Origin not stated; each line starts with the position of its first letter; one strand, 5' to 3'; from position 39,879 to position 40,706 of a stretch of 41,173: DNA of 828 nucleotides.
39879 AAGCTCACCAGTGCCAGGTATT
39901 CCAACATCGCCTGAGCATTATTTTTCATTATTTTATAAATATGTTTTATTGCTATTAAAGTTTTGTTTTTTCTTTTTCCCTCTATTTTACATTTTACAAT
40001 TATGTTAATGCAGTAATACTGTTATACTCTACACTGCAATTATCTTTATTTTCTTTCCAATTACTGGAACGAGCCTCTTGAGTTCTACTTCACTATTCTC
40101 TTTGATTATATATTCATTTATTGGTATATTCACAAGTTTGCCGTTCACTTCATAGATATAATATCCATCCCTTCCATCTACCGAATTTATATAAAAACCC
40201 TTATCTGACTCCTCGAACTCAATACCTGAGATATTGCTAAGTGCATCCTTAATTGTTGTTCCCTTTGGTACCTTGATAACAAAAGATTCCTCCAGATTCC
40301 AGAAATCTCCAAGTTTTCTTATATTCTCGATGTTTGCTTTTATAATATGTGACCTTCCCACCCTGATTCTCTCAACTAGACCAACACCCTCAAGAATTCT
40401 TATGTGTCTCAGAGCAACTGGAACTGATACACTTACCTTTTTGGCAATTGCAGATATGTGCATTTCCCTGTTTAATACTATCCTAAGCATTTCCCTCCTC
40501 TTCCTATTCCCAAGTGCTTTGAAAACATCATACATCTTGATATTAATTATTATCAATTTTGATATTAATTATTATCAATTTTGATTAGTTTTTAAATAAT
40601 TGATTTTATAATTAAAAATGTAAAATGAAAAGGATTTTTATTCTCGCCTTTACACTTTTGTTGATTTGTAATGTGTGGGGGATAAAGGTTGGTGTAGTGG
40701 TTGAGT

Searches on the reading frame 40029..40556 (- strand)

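Call 35: search_protein_families(library=pfam, proteins=[window:40029-40556:-], max_evalue=0.0001)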
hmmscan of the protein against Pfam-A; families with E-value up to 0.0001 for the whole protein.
window:40029-40556:- (175 aa): 3 families
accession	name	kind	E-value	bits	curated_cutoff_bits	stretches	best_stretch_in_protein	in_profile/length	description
PF14478.12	DUF4430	-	6.7e-07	30.1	23.8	1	99-160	1-69/72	Domain of unknown function (DUF4430)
PF01022.26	HTH_5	-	1.2e-06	28.7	22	1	19-62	3-46/47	Bacterial regulatory protein, arsR family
PF12840.13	HTH_20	-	1.3e-05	25.5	27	1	15-63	1-50/51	Helix-turn-helix domain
